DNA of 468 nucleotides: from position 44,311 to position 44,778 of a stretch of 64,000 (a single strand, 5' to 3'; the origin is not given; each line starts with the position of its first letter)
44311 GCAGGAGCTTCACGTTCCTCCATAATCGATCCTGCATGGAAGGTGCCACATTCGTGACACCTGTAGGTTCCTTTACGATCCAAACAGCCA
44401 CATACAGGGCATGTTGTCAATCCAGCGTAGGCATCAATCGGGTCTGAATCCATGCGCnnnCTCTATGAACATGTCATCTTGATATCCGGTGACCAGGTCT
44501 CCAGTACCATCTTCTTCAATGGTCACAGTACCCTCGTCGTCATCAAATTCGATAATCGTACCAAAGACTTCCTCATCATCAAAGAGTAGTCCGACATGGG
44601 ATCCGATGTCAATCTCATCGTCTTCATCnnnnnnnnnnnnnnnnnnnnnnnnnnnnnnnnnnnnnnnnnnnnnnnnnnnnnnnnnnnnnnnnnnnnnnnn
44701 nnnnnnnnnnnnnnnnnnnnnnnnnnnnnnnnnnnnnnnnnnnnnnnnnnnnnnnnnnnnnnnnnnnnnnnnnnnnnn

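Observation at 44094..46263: Two-gene zinc-ribbon / EF-hand acidic membrane module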

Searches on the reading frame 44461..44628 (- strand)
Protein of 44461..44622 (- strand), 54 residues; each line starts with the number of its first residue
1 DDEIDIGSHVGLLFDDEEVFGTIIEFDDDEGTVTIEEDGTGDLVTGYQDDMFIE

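Call 16: search_protein_families(library=pfam, proteins=[window:44461-44622:-], max_evalue=10)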
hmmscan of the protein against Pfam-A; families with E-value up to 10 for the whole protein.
seq(54 aa): 0 families

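Call 41: predict_structure(alignment_id=A5)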
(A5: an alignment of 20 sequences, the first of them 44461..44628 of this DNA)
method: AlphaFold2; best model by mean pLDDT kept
length: 56 residues; sequences in the alignment: 20
mean_pLDDT: 87.9   pTM: 0.68
mean pLDDT of the five models: 87.9, 87.9, 87.0, 86.9, 82.4
residues with pLDDT >= 90: 39; 70-90: 12; 50-70: 4; < 50: 1
segments of 3 or more residues with pLDDT < 50: none
pLDDT, mean of each block of 10 residues (from residue 1): 70 91 93 94 93 86
secondary structure, 60 per line:
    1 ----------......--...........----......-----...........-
elements in order: E11-16 E19-29 E34-39 E45-49 E53-55

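Call 48: find_related_loci(query=A5, collection=viral_contigs, flank=8000)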
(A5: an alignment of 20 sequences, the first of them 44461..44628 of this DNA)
Query A5 (56 aa) in viral_contigs; peptide patterns used: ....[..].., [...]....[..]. (x = any residue, [..] = any of these).
570 stretches matched a pattern, but none encodes a relative of the query by tblastn (E <= 1e-3).

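Call 80: fold_search(model_id=the predicted structure, library=viral)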
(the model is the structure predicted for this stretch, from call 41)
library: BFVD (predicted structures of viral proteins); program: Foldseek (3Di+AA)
matches with E <= 10: 1671; with E <= 0.001: 0
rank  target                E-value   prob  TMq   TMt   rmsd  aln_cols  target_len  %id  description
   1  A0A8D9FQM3            2.9e-03  1.00  0.74  0.67   1.7        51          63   22  Uncharacterized protein [uncultured marine phage]
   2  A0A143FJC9            3.1e-03  1.00  0.74  0.24   3.4        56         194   18  Uncharacterized protein [Bacillus phage Vinny]
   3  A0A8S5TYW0            3.5e-03  1.00  0.77  0.87   1.2        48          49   23  Uncharacterized protein [Siphoviridae sp. ctnPP24]
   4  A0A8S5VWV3            3.5e-03  1.00  0.70  0.25   2.5        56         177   16  (no name in the UniProt tables at hand)
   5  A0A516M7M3            3.7e-03  1.00  0.77  0.65   2.4        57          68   16  (no name in the UniProt tables at hand)
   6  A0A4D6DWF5            5.0e-03  1.00  0.82  0.84   1.1        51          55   16  Uncharacterized protein [Enterococcus phage vB_EfaM_Ef2.3]
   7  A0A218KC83            5.6e-03  1.00  0.83  0.83   1.0        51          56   12  Uncharacterized protein [Bacillus phage PBC2]
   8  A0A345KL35            5.6e-03  1.00  0.74  0.68   2.2        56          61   30  Uncharacterized protein [Arthrobacter phage Brad]
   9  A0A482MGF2            6.4e-03  1.00  0.78  0.15   3.1        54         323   17  Uncharacterized protein [Serratia phage Serbin]
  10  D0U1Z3                6.8e-03  1.00  0.72  0.38   2.6        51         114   20  Uncharacterized protein [Clavibacter phage CMP1]
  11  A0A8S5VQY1            7.2e-03  1.00  0.81  0.85   1.1        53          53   17  (no name in the UniProt tables at hand)
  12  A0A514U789            7.2e-03  1.00  0.78  0.69   1.9        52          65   13  DUF2187 domain-containing protein [Listeria phage LP-031]
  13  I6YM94                7.2e-03  1.00  0.77  0.69   2.7        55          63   14  Putative phage protein [Aeromonas phage Aes012]
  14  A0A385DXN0            8.1e-03  1.00  0.63  0.18   2.6        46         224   26  HNH endonuclease [Streptomyces phage Comrade]
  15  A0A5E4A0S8            9.2e-03  1.00  0.76  0.79   1.8        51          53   20  (no name in the UniProt tables at hand)
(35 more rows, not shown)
